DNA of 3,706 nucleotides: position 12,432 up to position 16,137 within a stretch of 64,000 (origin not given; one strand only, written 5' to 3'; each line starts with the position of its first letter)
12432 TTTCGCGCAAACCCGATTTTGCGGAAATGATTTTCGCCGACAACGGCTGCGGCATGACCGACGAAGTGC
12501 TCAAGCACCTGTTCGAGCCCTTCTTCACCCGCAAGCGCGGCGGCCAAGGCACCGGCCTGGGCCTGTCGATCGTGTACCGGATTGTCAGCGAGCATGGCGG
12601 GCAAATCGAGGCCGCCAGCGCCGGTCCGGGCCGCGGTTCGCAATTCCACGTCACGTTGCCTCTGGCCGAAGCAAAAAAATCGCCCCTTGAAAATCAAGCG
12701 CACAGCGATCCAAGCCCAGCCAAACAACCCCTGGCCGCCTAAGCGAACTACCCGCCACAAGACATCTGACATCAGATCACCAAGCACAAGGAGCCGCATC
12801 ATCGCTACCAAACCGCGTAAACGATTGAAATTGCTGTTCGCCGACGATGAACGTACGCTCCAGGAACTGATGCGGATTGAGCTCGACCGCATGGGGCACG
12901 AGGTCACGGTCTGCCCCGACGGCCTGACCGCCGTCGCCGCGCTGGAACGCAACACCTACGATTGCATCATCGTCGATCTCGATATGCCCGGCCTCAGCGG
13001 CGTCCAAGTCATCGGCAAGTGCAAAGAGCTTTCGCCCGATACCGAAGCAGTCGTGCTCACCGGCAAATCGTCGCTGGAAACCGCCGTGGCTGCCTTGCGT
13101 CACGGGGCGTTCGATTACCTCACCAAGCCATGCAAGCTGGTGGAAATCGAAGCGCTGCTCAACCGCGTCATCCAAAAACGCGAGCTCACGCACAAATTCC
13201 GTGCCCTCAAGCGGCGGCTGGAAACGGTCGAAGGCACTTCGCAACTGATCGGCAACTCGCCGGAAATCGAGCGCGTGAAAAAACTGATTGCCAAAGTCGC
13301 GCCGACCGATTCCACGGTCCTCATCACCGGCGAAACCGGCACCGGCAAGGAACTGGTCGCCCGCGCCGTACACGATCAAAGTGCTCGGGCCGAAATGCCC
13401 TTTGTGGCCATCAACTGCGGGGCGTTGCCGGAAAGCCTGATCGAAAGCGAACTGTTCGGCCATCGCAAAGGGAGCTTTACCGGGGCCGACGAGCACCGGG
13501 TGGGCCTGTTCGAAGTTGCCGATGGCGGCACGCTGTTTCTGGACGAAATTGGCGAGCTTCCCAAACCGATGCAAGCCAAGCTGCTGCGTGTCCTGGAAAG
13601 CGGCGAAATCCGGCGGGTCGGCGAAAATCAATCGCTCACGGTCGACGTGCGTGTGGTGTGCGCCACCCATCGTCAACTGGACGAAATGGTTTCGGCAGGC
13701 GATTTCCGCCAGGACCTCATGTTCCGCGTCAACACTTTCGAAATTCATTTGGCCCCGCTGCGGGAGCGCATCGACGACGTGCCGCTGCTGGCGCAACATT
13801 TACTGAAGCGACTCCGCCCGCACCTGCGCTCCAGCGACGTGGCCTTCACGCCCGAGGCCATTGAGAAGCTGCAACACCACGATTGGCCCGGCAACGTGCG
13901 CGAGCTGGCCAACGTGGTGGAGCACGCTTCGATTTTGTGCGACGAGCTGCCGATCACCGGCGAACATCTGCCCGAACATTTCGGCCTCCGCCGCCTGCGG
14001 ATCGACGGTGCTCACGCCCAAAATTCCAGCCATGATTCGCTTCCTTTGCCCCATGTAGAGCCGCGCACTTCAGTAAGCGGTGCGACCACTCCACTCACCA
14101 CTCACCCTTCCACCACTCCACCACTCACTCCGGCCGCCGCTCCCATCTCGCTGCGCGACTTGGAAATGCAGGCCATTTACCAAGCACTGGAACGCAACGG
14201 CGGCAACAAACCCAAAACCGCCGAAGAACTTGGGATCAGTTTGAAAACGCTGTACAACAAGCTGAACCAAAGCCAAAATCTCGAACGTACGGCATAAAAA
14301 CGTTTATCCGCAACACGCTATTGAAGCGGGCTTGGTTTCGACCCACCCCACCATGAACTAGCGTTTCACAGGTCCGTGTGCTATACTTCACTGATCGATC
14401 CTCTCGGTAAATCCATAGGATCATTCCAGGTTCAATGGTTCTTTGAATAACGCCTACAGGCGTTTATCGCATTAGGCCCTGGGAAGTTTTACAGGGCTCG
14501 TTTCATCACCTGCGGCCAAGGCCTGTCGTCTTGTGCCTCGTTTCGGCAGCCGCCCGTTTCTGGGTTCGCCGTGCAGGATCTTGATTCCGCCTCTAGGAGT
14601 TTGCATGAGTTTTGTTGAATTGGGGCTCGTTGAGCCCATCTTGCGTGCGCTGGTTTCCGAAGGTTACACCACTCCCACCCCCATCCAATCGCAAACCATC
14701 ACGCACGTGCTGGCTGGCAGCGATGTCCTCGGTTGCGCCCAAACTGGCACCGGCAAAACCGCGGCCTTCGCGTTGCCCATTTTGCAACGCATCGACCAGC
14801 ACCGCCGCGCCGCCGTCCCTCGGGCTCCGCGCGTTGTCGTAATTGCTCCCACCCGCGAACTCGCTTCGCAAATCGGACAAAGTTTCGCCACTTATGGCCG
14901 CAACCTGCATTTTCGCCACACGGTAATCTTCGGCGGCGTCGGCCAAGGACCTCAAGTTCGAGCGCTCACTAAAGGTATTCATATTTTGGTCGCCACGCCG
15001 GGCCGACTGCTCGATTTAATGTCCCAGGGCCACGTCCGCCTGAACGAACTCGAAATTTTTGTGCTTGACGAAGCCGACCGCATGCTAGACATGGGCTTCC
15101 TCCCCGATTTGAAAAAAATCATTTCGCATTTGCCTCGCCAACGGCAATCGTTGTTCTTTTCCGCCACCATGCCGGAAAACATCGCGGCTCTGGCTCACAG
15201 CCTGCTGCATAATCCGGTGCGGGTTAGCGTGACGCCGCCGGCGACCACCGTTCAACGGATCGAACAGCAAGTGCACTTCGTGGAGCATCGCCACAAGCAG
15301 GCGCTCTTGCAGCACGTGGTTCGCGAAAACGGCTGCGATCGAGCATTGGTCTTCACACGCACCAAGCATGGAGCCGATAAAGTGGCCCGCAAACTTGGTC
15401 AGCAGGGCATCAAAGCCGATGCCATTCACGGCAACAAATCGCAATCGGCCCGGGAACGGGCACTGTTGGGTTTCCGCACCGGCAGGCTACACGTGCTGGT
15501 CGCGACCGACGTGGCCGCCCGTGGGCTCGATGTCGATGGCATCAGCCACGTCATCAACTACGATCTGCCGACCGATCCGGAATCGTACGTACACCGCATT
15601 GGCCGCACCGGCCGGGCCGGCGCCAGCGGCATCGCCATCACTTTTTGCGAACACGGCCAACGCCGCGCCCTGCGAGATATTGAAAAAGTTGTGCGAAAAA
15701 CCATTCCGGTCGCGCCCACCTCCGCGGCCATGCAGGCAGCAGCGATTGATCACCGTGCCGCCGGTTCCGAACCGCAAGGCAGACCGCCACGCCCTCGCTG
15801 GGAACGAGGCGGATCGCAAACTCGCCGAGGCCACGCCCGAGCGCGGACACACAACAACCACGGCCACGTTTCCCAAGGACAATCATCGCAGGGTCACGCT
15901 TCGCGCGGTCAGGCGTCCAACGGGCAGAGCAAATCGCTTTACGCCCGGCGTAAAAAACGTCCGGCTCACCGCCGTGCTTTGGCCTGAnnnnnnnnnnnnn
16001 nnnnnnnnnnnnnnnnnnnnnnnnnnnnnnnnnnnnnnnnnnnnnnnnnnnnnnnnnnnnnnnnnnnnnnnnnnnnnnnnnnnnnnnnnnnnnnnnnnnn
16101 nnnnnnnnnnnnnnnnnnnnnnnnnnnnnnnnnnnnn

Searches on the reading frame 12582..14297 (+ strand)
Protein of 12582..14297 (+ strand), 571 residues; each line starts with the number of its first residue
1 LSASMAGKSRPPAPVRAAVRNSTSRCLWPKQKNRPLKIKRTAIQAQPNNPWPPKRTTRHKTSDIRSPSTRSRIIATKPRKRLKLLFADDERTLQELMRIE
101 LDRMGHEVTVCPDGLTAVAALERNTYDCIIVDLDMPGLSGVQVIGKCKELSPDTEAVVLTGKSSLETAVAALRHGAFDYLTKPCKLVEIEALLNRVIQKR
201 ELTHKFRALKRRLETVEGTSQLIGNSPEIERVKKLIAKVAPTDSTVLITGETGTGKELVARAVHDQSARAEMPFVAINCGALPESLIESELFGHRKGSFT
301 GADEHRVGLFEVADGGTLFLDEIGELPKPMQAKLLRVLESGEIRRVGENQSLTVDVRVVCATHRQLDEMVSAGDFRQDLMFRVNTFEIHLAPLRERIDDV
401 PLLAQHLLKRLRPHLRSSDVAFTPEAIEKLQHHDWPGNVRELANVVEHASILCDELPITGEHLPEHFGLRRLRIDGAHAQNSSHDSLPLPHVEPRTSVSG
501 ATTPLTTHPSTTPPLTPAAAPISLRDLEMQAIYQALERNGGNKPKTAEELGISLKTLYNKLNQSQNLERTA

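Call 76: search_protein_families(library=pfam, proteins=[window:12582-14297:+], max_evalue=0.0001)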
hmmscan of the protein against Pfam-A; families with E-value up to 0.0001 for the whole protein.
window:12582-14297:+ (571 aa): 8 families
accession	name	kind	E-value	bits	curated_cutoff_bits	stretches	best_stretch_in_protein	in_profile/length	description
PF00158.32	Sigma54_activat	-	2.8e-72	242.3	20.2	1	222-389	1-168/168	Sigma-54 interaction domain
PF14532.12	Sigma54_activ_2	-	8.4e-25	88.1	25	1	223-393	1-138/138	Sigma-54 interaction domain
PF00072.30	Response_reg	-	6.6e-24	84.7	30.2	1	85-193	2-110/111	Response regulator receiver domain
PF25601.1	AAA_lid_14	-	4.5e-23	81.3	27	1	394-467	1-74/87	AAA+ ATPase lid domain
PF02954.25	HTH_8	-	3.6e-14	52.7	22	1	523-562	1-40/42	Bacterial regulatory protein, Fis family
PF00004.35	AAA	-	7.3e-06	26.9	21.2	1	246-369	1-114/131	ATPase family associated with various cellular activities (AAA)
PF07728.20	AAA_5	-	2.1e-05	25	22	1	246-364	2-123/139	AAA domain (dynein-related subfamily)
PF13191.12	AAA_16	-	3.3e-05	24.9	32.6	0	221-282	1-63/167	AAA ATPase domain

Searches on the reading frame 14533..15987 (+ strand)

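Call 76: search_protein_families(library=pfam, proteins=[window:14533-15987:+], max_evalue=0.0001)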
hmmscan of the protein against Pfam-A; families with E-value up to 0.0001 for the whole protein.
window:14533-15987:+ (484 aa): 3 families
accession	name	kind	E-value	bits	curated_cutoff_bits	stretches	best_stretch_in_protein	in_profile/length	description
PF00270.35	DEAD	-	1.7e-52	177.9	26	1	49-218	1-165/167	DEAD/DEAH box helicase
PF00271.37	Helicase_C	-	3.7e-32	111.3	23.5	1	256-363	3-110/110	Helicase conserved C-terminal domain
PF04851.21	ResIII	-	2.2e-08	34.6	22.5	1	69-214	30-163/164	Type III restriction enzyme, res subunit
